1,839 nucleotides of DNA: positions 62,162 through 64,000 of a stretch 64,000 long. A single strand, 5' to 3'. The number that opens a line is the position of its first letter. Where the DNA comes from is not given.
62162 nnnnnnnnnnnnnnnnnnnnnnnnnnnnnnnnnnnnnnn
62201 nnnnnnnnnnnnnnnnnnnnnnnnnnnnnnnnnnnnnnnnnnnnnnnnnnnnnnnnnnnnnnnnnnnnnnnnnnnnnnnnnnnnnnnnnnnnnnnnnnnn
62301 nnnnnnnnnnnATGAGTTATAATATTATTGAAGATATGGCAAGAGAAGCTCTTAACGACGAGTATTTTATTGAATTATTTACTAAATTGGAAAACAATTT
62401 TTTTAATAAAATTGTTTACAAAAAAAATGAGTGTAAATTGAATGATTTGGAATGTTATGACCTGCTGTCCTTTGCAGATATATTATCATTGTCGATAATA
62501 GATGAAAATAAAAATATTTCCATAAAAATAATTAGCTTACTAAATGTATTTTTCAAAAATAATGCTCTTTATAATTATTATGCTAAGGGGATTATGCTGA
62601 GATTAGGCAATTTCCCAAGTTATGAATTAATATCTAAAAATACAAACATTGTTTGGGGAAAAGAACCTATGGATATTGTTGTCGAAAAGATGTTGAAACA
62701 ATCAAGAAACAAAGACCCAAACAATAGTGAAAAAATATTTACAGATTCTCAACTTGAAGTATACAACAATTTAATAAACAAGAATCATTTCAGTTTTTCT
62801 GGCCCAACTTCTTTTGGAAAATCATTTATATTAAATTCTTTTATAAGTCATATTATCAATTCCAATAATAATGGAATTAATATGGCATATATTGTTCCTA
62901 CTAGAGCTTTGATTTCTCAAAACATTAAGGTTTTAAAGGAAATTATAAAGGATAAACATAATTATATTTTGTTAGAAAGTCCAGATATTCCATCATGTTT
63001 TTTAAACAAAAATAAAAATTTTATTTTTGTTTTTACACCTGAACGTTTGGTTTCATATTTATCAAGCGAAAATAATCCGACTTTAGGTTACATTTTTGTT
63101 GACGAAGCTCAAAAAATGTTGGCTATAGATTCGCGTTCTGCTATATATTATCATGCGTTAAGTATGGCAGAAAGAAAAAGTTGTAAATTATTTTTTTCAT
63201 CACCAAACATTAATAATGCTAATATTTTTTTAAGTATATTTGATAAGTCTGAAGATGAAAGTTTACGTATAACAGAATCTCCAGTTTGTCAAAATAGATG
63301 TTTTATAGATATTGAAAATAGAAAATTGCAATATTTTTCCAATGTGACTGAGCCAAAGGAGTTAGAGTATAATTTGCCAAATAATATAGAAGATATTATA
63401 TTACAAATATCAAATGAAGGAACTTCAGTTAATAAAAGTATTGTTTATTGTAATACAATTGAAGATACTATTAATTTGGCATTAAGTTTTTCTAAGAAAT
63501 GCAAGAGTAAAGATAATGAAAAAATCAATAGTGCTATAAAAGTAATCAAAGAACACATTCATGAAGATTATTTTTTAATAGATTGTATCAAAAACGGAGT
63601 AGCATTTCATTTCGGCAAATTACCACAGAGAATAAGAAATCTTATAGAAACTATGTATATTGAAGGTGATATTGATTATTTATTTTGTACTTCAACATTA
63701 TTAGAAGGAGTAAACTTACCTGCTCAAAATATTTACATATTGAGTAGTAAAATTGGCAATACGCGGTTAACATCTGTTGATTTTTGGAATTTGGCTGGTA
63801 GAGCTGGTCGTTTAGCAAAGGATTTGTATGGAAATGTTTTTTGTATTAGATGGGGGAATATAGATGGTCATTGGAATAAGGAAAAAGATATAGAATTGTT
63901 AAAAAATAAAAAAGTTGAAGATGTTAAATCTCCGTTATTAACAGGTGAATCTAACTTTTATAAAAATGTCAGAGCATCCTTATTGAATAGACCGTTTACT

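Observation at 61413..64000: HamA/HamB (Hachiman-type) defence pair at the window edge; the helicase is invisible to the ORF track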

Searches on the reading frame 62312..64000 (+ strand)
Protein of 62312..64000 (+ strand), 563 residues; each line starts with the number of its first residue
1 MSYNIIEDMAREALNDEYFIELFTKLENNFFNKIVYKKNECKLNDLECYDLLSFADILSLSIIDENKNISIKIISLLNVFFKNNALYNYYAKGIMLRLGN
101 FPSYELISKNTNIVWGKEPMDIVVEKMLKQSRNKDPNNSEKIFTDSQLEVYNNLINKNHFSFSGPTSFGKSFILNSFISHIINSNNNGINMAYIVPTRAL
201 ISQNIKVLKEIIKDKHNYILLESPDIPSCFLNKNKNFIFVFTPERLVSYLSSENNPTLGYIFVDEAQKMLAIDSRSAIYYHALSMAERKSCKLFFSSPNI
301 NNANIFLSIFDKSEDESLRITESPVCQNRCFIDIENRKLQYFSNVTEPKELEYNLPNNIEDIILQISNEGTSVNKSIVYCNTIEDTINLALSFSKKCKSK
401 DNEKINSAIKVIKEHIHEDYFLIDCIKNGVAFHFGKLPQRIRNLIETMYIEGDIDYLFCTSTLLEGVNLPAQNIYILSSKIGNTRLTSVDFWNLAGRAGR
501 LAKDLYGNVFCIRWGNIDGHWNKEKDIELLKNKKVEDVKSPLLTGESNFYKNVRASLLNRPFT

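Call 4: search_protein_families(library=pfam, proteins=[window:62312-64000:+], max_evalue=1)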
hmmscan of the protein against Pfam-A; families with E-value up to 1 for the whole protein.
window:62312-64000:+ (563 aa): 6 families
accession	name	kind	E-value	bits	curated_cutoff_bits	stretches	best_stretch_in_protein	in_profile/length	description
PF00270.35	DEAD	-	2.8e-15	56.9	26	1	144-296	1-157/167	DEAD/DEAH box helicase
PF04851.21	ResIII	-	1.3e-06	28.9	22.5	1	144-269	5-137/164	Type III restriction enzyme, res subunit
PF00271.37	Helicase_C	-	7.7e-06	26.6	23.5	1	427-501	39-109/110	Helicase conserved C-terminal domain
PF09848.15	SLFN-g3_helicase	-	0.082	12.6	24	1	169-271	13-93/354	Schlafen group 3, DNA/RNA helicase domain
PF13173.12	AAA_14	-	0.1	13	27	0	162-221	7-68/129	AAA domain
PF00437.27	T2SSE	-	0.21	10.7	24.9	1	128-187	112-172/370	Type II/IV secretion system protein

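Call 5: search_protein_families(library=padloc, proteins=[window:62312-64000:+], max_evalue=1)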
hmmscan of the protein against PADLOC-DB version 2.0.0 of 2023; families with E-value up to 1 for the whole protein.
window:62312-64000:+ (563 aa): 27 families (the best 25 are shown)
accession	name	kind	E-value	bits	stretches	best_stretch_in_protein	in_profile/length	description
PDLC00176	HamB1|HamB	-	1.3e-201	669.9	1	4-562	2-556/845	DEAD-box helicase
PDLC00190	HamB1|HamB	-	2e-154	514.2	1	4-534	7-537/866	DEAD-box helicase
PDLC00187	HamB1|HamB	-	1.3e-102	342.6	1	7-516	6-522/851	DEAD-box helicase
PDLC00186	HamB1|HamB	-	1.5e-101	338.8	1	24-543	25-562/864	DEAD-box helicase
PDLC00199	HamB2|HamB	-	1.6e-88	295.7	1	33-518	25-524/841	DEAD-box helicase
PDLC00185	HamB1|HamB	-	1e-86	289.6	1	8-545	4-555/871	DEAD-box helicase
PDLC00200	HamB2|HamB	-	1.9e-82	275.6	1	37-514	36-533/865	DEAD-box helicase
PDLC00180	HamB1|HamB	-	1.1e-56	190.8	1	68-513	38-437/709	DEAD-box helicase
PDLC00184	HamB1|HamB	-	1.8e-55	186.4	1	137-516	110-474/738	DEAD-box helicase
PDLC00177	HamB1|HamB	-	5.5e-55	184.9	1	29-533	19-552/841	DEAD-box helicase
PDLC00181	HamB1|HamB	-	3.4e-53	178.8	1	4-513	3-511/836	DEAD-box helicase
PDLC00201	HamB2|HamB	-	6.7e-50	168.2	1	127-512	87-438/721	DEAD-box helicase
PDLC00191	HamB1|HamB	-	2.4e-36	123.3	1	148-513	107-485/767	DEAD-box helicase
PDLC04531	PDC-M23B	-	7.1e-32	108.4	2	371-510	567-709/1060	-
PDLC00182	HamB1|HamB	-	2.3e-30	103.6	1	43-537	11-468/719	DEAD-box helicase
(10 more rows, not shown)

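Call 7: search_solved_structures(query=window:62312-64000:+, max_evalue=0.001, show_alignments=1)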
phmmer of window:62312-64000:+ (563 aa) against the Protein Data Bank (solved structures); distinct sequences matched with E-value up to 0.001: 55.
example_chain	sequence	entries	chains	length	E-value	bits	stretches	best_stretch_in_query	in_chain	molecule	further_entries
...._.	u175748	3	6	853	8.7e-72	245.5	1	12-523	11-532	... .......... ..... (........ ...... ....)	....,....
8zue_B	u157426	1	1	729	1.3e-19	73.3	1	406-529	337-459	Anti-bacteriophage protein B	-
7zpq_CA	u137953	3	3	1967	5.6e-14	54.7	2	419-484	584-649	SLH1 isoform 1 | RQC trigger complex helicase SLH1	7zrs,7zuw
8alz_B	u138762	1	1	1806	7.7e-14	54.3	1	426-512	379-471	Activating signal cointegrator 1 complex subunit 3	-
6qdv_B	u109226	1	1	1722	6.7e-12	47.8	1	342-511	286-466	U5 small nuclear ribonucleoprotein 200 kDa helicase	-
4f91_B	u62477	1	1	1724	6.8e-12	47.8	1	342-511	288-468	U5 small nuclear ribonucleoprotein 200 kDa helicase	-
4f92_B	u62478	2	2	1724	6.8e-12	47.8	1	342-511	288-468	U5 small nuclear ribonucleoprotein 200 kDa helicase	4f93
5urj_A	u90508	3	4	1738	6.9e-12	47.8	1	342-511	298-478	U5 small nuclear ribonucleoprotein 200 kDa helicase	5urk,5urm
4kit_B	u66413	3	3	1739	7e-12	47.8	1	342-511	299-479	U5 small nuclear ribonucleoprotein 200 kDa helicase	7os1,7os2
6s8q_B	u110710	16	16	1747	7.1e-12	47.8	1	342-511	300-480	U5 small nuclear ribonucleoprotein 200 kDa helicase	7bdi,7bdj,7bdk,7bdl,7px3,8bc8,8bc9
6s8o_B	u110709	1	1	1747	7.6e-12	47.7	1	342-511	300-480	U5 small nuclear ribonucleoprotein 200 kDa helicase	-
6s9i_B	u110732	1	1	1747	7.7e-12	47.6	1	342-511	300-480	U5 small nuclear ribonucleoprotein 200 kDa helicase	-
3jcr_C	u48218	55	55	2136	1.5e-11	46.7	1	342-511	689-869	hBrr2 | U5 small nuclear ribonucleoprotein 200 kDa helicase | Brr2, U5 small nuclear ribonucleoprotein 200 kDa helicase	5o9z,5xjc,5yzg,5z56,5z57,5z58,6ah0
9b15_A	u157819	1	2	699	2.5e-11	46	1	397-511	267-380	ATP-dependent DNA helicase Hel308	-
2p6r_A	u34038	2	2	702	1.3e-09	40.3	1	397-511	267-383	afUHEL308 HELICASE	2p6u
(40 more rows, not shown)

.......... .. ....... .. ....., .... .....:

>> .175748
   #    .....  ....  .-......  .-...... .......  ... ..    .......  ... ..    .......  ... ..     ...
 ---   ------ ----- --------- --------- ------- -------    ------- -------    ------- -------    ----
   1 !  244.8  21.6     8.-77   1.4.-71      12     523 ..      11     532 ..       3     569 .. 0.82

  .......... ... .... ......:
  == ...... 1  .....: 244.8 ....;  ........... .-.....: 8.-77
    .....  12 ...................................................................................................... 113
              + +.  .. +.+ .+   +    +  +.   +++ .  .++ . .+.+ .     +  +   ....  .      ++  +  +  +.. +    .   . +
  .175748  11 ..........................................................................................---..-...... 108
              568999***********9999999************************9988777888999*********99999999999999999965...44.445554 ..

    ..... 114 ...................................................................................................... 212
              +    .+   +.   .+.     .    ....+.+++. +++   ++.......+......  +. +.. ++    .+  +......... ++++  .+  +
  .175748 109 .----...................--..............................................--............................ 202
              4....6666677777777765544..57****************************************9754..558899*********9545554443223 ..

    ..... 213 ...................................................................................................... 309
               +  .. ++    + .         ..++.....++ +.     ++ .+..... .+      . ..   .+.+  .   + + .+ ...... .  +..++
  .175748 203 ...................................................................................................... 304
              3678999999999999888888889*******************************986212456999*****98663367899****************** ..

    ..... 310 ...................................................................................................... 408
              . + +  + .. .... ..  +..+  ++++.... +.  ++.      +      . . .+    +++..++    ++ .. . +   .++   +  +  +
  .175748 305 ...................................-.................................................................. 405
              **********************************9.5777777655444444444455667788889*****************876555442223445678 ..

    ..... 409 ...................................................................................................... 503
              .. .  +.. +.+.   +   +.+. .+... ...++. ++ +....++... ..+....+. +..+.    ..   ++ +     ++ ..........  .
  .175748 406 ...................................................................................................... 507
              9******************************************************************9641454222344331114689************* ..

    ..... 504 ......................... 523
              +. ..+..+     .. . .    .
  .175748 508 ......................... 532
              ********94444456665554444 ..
